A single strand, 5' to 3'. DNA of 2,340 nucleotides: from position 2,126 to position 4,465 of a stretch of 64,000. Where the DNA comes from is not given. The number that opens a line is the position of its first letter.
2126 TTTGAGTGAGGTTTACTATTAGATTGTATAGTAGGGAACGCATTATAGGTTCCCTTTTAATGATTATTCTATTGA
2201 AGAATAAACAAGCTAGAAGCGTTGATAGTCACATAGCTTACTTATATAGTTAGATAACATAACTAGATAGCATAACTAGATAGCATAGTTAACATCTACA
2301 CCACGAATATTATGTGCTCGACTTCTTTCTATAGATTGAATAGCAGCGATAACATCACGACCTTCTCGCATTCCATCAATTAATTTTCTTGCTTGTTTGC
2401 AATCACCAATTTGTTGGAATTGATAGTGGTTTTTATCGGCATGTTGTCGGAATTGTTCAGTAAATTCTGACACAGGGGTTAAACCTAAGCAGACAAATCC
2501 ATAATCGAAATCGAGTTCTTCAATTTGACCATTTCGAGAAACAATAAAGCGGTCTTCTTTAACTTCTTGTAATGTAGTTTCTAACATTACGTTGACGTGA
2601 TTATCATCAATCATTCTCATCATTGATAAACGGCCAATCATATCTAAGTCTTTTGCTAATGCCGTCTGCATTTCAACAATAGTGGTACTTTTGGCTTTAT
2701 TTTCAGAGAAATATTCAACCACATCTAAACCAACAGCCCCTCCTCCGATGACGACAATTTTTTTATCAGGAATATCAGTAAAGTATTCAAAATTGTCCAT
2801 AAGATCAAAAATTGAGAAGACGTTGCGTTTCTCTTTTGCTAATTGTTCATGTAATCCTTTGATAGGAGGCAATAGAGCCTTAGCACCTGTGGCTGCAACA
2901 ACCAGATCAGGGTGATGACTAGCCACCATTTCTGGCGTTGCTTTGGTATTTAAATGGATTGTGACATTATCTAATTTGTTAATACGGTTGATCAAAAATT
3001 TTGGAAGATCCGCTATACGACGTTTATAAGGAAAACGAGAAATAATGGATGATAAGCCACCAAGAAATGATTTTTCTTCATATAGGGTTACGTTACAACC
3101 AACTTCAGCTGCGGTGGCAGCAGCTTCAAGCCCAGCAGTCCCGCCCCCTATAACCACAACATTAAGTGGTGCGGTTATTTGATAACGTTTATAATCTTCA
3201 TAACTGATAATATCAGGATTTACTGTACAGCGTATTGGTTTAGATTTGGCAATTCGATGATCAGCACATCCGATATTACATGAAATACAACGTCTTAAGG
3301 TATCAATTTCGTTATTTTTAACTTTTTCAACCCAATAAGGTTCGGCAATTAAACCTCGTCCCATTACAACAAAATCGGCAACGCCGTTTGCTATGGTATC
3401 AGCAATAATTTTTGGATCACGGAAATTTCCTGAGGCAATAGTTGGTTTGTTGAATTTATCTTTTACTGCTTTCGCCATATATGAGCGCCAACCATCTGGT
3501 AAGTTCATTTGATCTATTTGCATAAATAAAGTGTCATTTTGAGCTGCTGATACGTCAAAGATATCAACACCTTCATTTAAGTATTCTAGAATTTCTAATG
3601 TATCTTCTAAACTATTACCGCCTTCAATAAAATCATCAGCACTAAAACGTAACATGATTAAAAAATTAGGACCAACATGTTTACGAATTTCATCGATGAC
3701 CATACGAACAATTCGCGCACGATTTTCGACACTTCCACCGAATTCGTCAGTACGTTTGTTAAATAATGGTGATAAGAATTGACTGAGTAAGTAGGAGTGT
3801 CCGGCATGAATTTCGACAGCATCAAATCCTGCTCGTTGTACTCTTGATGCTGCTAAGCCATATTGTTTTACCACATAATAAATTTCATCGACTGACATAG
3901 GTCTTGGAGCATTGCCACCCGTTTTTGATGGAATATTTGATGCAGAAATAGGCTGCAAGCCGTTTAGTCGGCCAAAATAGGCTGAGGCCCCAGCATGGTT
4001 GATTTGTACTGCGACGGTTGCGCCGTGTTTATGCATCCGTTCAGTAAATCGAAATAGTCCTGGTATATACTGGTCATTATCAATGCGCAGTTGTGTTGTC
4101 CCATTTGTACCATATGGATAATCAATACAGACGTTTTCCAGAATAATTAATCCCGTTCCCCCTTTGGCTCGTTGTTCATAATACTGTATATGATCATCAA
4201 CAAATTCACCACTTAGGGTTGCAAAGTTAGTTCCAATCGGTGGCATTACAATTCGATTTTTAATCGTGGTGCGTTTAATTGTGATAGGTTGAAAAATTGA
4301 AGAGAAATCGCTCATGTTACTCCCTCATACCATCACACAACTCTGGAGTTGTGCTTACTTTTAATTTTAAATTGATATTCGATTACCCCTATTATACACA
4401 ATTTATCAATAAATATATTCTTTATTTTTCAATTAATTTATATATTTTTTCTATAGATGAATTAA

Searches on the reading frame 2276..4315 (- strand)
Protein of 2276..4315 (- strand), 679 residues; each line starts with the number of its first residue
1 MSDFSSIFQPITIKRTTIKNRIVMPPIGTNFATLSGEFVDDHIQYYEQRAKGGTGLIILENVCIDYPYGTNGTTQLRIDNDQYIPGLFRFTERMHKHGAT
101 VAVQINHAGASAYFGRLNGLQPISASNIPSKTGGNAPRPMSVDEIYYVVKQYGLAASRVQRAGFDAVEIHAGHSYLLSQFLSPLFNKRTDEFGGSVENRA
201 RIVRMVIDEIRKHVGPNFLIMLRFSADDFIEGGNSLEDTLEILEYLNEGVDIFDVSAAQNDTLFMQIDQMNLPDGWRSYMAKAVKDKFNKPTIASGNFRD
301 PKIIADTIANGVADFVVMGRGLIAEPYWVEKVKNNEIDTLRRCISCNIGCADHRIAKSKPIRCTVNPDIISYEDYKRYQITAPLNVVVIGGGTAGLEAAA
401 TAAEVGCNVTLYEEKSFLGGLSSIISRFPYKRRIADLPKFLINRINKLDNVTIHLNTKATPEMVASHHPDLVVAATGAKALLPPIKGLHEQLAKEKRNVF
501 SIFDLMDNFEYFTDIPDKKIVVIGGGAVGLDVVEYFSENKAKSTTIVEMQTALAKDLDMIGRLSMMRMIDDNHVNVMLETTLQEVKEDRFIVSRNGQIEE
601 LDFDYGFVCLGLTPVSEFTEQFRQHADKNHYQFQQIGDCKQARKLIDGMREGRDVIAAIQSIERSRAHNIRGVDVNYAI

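Call 67: search_protein_families(library=pfam, proteins=[window:2276-4315:-], max_evalue=0.001)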
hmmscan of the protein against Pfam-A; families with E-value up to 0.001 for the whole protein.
window:2276-4315:- (679 aa): 13 families
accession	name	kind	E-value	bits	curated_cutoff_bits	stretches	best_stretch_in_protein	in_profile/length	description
PF00724.26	Oxidored_FMN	-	2e-69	234.9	27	1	7-335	2-338/342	NADH:flavin oxidoreductase / NADH oxidase family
PF07992.20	Pyr_redox_2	-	6.7e-26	91.8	26.1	1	385-622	2-247/291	Pyridine nucleotide-disulphide oxidoreductase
PF00070.33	Pyr_redox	-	2e-14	54.3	22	2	519-588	1-69/82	Pyridine nucleotide-disulphide oxidoreductase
PF01262.27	AlaDh_PNT_C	-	1.1e-09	38.5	23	1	382-414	27-59/214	Alanine dehydrogenase/PNT, C-terminal domain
PF12831.13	FAD_oxidored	-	2e-09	37.7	27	1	386-424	2-40/416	FAD dependent oxidoreductase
PF13241.12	NAD_binding_7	-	7.1e-09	36.6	22.1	0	385-481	9-74/104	Putative NAD(P)-binding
PF13450.12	NAD_binding_8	-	7.2e-08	33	21.9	1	388-427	1-40/68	NAD(P)-binding Rossmann-like domain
PF13738.12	Pyr_redox_3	-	1.1e-07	31.9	30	1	370-486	151-275/305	Pyridine nucleotide-disulphide oxidoreductase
PF01134.28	GIDA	-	1.6e-07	31.2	22.1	1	385-415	1-31/391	Glucose inhibited division protein A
PF03486.20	HI0933_like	-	3.3e-07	30.4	50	1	385-418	2-35/244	HI0933-like protein Rossmann domain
PF01266.30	DAO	-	1.5e-05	25.2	27.9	0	386-422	2-39/353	FAD dependent oxidoreductase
PF00890.30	FAD_binding_2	-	4.7e-05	23.2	20.4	1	386-420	2-36/414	FAD binding domain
PF01946.23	Thi4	-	4.7e-05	23.2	26.2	0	382-420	16-55/235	Thi4 family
